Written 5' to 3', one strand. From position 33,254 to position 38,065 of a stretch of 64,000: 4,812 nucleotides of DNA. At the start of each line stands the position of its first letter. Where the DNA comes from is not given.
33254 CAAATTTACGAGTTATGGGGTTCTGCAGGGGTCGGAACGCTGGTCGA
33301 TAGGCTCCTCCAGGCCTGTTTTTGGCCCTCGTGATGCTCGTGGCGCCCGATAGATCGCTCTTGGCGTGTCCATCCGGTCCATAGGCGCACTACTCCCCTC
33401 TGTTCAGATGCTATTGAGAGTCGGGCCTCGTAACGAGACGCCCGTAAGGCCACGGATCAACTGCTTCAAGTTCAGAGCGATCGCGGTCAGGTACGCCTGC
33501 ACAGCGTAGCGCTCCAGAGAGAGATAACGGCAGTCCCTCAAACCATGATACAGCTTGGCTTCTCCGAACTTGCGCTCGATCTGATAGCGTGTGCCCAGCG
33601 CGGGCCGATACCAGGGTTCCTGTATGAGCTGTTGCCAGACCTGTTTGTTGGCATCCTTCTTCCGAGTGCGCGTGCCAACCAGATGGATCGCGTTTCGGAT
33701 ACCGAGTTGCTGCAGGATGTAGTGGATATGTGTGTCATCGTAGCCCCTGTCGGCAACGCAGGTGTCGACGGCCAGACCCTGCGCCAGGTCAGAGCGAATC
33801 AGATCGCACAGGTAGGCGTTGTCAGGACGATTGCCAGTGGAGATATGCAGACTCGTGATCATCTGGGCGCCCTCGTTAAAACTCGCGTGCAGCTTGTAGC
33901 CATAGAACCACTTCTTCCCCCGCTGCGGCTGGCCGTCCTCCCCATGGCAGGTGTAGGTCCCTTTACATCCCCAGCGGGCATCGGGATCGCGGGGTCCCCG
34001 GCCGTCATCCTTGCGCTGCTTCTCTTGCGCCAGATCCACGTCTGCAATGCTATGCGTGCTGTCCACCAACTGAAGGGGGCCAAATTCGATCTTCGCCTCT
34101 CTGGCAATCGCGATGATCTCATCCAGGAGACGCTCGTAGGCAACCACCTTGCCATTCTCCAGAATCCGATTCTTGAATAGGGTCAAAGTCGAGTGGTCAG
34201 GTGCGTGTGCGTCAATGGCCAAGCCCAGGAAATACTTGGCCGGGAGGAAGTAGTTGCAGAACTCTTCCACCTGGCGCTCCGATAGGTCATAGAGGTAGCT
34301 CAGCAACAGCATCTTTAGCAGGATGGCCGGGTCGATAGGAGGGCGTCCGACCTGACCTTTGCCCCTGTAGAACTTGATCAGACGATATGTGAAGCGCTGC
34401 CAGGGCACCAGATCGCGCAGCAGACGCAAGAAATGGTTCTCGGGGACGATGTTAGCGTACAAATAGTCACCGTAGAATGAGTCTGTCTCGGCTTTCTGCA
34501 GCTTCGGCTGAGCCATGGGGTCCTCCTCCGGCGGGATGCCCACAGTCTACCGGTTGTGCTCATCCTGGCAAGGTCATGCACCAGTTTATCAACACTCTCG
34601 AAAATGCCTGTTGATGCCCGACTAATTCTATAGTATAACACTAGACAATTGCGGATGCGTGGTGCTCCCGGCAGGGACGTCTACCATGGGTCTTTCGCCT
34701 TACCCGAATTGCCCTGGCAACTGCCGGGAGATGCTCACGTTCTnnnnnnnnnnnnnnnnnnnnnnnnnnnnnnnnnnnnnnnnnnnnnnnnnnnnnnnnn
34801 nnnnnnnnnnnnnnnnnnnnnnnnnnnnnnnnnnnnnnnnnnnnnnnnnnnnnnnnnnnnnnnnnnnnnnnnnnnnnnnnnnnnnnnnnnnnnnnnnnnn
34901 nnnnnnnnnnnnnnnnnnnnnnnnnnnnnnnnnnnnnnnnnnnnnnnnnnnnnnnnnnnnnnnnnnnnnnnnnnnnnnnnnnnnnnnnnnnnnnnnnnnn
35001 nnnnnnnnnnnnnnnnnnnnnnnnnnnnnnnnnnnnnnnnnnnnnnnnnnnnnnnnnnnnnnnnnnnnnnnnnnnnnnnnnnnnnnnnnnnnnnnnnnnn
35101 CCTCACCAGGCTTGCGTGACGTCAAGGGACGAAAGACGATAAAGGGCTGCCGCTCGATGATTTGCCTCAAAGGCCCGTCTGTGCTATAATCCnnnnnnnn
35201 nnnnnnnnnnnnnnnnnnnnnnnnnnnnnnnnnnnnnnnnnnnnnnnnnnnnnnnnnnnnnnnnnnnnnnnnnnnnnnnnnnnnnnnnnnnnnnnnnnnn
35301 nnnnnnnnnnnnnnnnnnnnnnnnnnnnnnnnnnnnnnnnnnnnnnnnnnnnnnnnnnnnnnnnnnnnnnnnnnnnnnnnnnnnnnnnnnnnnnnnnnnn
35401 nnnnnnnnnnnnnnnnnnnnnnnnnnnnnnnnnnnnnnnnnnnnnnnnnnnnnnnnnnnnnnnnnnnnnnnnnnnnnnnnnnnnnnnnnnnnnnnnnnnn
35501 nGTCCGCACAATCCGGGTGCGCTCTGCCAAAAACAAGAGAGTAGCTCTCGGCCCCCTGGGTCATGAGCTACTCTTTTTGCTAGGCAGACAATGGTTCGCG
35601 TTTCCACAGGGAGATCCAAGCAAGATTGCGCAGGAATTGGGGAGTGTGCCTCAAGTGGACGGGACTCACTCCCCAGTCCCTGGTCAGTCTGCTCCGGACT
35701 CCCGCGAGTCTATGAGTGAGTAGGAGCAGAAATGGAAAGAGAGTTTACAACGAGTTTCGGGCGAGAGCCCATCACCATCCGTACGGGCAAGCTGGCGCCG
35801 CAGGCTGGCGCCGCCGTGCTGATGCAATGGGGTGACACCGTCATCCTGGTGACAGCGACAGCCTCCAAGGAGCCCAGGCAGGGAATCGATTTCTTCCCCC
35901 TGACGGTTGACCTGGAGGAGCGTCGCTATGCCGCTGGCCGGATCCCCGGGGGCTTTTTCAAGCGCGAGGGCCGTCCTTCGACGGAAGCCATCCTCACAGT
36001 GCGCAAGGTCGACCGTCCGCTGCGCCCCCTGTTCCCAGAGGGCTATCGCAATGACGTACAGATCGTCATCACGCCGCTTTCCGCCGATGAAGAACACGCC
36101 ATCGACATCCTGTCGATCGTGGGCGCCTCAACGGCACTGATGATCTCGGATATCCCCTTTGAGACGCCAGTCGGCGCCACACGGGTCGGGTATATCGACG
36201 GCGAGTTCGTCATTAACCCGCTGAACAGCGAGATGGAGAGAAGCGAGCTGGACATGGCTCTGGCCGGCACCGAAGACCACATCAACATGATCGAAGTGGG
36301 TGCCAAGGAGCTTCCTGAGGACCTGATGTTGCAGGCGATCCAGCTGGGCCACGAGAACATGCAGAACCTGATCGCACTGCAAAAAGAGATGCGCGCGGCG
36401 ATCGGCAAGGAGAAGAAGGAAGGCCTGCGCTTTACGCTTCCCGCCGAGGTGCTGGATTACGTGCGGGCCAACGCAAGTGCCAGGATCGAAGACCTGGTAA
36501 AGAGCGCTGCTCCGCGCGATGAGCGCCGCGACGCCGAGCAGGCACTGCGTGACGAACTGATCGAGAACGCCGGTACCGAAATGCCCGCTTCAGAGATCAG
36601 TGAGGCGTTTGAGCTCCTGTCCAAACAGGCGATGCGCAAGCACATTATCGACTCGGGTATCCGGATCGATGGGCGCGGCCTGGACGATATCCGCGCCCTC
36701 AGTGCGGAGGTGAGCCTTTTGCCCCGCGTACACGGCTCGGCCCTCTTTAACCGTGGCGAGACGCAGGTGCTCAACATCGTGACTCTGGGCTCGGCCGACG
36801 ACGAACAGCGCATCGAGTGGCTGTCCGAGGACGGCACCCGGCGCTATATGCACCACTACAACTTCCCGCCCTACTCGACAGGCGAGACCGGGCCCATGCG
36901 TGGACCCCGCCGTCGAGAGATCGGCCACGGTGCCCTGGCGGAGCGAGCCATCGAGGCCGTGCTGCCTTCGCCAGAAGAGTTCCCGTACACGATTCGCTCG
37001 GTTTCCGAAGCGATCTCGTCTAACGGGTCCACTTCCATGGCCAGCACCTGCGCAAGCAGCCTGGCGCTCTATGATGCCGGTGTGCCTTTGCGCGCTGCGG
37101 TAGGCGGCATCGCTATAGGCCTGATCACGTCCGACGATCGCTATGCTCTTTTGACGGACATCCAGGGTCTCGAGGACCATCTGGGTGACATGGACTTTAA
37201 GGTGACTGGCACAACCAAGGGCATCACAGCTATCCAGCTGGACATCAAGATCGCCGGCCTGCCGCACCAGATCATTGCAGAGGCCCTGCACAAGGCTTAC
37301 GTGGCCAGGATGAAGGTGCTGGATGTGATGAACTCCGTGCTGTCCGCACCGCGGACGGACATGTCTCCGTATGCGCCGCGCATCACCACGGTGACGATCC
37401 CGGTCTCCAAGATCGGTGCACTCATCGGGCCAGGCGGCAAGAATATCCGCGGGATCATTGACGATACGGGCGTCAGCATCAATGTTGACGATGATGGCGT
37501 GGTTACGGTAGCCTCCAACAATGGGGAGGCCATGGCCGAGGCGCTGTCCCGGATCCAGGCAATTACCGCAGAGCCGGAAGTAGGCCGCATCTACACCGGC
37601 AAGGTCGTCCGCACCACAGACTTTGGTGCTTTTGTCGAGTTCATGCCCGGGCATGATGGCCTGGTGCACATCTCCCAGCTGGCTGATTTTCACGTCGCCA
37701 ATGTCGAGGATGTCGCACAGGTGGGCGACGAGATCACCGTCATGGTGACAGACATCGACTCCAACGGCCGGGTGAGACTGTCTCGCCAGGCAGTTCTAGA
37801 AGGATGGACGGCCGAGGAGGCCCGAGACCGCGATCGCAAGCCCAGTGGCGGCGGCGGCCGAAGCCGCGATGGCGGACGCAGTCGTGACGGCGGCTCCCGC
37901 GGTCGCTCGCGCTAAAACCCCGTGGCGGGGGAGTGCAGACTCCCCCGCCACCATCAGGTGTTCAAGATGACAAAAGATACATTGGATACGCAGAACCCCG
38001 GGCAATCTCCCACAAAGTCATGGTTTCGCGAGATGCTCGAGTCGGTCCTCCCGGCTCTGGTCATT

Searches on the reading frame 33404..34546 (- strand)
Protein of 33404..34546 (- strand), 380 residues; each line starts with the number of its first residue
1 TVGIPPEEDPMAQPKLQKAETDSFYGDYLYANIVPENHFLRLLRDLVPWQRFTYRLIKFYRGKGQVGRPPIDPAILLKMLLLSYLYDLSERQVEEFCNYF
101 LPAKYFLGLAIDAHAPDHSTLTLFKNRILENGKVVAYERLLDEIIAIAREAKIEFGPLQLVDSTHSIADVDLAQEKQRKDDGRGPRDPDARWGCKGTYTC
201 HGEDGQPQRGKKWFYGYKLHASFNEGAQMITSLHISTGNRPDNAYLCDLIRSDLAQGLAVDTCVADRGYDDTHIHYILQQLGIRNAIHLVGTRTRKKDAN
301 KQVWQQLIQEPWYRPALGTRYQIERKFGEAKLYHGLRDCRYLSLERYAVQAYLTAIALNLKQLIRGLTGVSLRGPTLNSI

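Call 77: search_protein_families(library=pfam, proteins=[window:33404-34546:-], max_evalue=0.00001)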
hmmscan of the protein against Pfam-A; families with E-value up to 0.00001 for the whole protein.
window:33404-34546:- (380 aa): 4 families
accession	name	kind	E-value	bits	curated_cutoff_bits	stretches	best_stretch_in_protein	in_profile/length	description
PF05598.16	DUF772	-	2.9e-20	72.5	23.1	1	67-143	1-73/74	Transposase domain (DUF772)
PF01609.27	DDE_Tnp_1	-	1.1e-18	68.2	23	1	207-360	26-200/200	Transposase DDE domain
PF13751.12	DDE_Tnp_1_6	-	1e-07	32.7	25.1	1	297-364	58-125/125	Transposase DDE domain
PF13612.12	DDE_Tnp_1_3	-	2.1e-06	28.3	27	1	210-299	36-118/155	Transposase DDE domain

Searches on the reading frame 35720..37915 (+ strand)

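Call 77: search_protein_families(library=pfam, proteins=[window:35720-37915:+], max_evalue=0.00001)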
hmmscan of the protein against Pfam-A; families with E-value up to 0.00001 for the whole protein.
window:35720-37915:+ (731 aa): 5 families
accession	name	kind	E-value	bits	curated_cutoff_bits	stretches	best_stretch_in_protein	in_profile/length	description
PF01138.27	RNase_PH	-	1.8e-52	177.6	25.5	2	17-146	4-130/130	3' exoribonuclease family, domain 1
PF03725.20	RNase_PH_C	-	9.3e-22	77.2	20.8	1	150-212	2-66/67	3' exoribonuclease family, domain 2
PF00575.29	S1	-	1.1e-18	67.8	22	1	618-689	1-73/74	S1 RNA binding domain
PF00013.35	KH_1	-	1.1e-12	48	21.5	1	556-613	2-65/66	KH domain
PF03726.19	PNPase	-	6.5e-10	39.8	24.6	1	244-319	2-80/81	Polyribonucleotide nucleotidyltransferase, RNA binding domain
